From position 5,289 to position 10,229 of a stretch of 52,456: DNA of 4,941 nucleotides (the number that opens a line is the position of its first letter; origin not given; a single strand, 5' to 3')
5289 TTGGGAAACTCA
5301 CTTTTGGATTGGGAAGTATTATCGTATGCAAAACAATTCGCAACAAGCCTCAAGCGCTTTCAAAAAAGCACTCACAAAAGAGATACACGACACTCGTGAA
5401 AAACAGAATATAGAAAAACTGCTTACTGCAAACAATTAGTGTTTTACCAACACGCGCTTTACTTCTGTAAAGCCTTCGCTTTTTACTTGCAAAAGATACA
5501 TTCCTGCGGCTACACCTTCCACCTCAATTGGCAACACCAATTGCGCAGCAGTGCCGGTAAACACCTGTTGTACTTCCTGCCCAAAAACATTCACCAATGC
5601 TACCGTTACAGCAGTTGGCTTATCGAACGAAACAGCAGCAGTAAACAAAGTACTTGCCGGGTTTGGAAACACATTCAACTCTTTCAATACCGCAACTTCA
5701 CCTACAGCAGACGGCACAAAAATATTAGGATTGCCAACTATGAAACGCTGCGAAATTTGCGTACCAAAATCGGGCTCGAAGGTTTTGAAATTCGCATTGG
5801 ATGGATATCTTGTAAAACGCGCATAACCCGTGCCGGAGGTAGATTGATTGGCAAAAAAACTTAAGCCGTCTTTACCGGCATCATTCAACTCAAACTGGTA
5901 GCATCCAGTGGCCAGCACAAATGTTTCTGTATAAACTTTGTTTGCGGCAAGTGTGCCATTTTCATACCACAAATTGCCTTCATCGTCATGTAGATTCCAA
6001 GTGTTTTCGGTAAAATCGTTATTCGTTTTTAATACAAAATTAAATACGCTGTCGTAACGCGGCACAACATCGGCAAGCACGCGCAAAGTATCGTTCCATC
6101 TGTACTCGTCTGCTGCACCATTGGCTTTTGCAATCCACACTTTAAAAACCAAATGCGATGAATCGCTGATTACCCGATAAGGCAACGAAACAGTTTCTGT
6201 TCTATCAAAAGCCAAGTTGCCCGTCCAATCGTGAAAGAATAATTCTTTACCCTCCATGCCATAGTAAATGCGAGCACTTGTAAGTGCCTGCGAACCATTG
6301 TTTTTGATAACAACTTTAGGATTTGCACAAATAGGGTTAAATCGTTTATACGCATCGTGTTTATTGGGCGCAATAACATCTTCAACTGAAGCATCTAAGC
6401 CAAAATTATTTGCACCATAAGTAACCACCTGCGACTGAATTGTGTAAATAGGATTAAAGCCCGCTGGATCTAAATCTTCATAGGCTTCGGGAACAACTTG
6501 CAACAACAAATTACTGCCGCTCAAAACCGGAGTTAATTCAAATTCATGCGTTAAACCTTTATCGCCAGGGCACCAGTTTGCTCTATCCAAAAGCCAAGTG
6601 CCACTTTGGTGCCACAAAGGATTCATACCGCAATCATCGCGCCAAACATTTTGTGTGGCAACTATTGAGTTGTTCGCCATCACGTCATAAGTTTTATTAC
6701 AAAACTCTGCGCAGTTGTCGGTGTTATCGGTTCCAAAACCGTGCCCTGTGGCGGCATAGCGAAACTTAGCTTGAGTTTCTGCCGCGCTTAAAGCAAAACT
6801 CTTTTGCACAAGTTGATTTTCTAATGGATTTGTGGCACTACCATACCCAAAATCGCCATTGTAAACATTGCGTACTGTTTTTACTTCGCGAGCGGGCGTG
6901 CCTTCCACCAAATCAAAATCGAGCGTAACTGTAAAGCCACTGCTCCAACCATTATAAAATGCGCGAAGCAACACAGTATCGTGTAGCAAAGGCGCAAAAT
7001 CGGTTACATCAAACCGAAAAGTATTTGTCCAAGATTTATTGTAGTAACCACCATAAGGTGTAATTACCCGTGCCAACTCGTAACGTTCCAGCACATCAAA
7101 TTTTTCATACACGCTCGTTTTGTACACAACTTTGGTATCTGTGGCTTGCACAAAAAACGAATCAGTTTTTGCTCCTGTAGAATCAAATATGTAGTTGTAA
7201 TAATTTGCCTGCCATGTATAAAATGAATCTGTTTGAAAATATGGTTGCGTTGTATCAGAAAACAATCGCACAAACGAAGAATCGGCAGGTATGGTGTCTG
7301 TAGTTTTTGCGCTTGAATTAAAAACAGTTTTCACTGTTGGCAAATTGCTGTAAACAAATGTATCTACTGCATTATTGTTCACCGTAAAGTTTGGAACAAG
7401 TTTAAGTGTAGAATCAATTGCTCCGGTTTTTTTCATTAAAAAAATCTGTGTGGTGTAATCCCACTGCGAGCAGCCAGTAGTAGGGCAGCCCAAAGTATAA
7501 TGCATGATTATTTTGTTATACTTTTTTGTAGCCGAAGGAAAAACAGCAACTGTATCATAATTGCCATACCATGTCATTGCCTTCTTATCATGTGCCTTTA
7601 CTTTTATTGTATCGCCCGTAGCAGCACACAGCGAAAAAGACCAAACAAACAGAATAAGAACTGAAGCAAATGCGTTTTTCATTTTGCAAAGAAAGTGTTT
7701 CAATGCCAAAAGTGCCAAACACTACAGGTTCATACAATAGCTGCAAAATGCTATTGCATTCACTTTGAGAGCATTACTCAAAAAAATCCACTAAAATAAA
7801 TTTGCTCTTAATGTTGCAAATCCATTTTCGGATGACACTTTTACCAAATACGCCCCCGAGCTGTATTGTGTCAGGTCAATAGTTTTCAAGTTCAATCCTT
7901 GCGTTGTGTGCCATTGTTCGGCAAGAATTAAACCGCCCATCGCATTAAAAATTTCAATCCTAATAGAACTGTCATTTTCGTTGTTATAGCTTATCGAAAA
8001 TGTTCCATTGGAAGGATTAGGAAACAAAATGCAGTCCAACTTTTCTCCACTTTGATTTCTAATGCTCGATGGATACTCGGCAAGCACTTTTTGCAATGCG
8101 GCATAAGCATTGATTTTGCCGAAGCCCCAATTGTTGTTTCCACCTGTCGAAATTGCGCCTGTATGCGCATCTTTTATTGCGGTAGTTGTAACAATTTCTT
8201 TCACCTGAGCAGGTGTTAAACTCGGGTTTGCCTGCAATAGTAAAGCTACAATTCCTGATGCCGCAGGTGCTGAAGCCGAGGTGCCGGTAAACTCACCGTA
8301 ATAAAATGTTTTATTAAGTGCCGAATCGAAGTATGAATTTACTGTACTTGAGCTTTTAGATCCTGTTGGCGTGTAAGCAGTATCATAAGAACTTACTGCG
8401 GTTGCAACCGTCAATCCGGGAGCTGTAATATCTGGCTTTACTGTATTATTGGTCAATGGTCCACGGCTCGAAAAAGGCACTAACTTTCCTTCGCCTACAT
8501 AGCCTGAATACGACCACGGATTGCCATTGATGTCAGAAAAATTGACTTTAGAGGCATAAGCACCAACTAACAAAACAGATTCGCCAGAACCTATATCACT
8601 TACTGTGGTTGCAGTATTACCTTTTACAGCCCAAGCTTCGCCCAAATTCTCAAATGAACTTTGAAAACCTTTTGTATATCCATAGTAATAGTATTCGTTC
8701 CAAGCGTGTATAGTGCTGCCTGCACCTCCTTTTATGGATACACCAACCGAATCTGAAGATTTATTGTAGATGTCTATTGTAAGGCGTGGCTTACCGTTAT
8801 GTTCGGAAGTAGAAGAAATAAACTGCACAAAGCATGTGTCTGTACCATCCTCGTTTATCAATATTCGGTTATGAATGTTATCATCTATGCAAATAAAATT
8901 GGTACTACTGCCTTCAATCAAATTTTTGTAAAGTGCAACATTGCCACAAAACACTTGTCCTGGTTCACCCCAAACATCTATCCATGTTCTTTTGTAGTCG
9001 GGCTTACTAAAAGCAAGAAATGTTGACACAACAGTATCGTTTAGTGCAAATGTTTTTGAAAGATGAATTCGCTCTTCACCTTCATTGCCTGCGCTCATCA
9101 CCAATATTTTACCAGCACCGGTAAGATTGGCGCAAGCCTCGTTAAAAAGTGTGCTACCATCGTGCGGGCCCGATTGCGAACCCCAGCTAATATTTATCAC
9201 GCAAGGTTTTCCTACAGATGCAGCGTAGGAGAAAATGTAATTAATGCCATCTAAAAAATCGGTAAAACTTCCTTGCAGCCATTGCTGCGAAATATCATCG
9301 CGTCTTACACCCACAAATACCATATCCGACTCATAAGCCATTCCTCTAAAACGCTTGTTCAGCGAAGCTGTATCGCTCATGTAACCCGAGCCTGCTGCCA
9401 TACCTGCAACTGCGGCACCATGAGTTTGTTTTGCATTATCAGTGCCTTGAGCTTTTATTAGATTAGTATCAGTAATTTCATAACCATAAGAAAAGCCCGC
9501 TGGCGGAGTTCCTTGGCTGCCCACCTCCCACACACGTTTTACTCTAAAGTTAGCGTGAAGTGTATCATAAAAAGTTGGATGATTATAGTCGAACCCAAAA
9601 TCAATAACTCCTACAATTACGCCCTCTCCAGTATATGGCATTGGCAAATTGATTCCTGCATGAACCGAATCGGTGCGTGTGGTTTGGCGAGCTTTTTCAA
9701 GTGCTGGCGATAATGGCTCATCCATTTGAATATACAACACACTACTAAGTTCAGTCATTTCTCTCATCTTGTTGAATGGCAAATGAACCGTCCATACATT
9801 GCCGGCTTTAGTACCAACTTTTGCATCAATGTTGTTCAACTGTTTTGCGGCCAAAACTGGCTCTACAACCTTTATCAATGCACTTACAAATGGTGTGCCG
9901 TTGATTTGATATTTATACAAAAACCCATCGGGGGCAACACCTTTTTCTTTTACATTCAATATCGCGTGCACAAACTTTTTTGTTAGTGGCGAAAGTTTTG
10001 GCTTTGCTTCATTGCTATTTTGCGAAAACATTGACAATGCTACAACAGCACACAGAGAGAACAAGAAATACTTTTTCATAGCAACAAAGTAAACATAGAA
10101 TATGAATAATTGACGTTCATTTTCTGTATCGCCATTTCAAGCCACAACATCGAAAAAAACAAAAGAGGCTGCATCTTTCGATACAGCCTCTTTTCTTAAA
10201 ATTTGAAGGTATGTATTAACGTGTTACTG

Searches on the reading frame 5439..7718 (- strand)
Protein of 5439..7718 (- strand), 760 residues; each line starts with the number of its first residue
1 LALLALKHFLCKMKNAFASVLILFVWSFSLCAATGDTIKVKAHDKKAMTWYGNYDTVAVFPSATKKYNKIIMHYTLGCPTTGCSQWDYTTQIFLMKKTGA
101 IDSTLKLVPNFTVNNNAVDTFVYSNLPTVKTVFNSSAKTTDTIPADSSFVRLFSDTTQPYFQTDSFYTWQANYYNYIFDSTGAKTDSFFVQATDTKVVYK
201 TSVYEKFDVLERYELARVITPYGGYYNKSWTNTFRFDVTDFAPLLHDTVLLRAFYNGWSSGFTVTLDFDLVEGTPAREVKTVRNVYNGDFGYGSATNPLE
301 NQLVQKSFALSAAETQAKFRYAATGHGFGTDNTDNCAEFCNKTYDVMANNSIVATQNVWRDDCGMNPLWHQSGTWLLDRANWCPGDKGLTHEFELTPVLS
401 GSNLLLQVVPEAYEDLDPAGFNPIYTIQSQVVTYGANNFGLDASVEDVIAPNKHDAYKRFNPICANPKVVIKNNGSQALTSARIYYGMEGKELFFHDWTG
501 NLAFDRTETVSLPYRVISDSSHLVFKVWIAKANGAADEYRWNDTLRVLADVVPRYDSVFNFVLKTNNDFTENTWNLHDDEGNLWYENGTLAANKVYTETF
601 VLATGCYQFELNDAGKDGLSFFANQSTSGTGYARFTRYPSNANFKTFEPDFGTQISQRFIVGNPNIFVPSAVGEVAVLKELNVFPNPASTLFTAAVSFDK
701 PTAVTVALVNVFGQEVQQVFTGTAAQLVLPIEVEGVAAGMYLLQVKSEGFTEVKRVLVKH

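Call 11: search_protein_families(library=pfam, proteins=[window:5439-7718:-], max_evalue=0.01)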
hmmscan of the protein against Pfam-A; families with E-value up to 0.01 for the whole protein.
window:5439-7718:- (760 aa): 2 families
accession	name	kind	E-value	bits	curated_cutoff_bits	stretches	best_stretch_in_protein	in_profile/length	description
PF09113.15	N-glycanase_C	-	5.3e-18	65.6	25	1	303-415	10-126/140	Peptide-N-glycosidase F, C terminal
PF18962.6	Por_Secre_tail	-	1.9e-08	34.9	27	1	683-758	1-75/75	Secretion system C-terminal sorting domain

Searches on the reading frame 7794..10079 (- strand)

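Call 11: search_protein_families(library=pfam, proteins=[window:7794-10079:-], max_evalue=0.01)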
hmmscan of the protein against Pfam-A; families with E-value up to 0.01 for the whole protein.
window:7794-10079:- (762 aa): 2 families
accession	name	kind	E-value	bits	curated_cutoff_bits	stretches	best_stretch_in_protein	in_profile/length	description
PF00082.27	Peptidase_S8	-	7.3e-39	134.2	21.8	2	485-640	156-274/288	Subtilase family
PF18962.6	Por_Secre_tail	-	1.4e-13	51.3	27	1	685-753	1-67/75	Secretion system C-terminal sorting domain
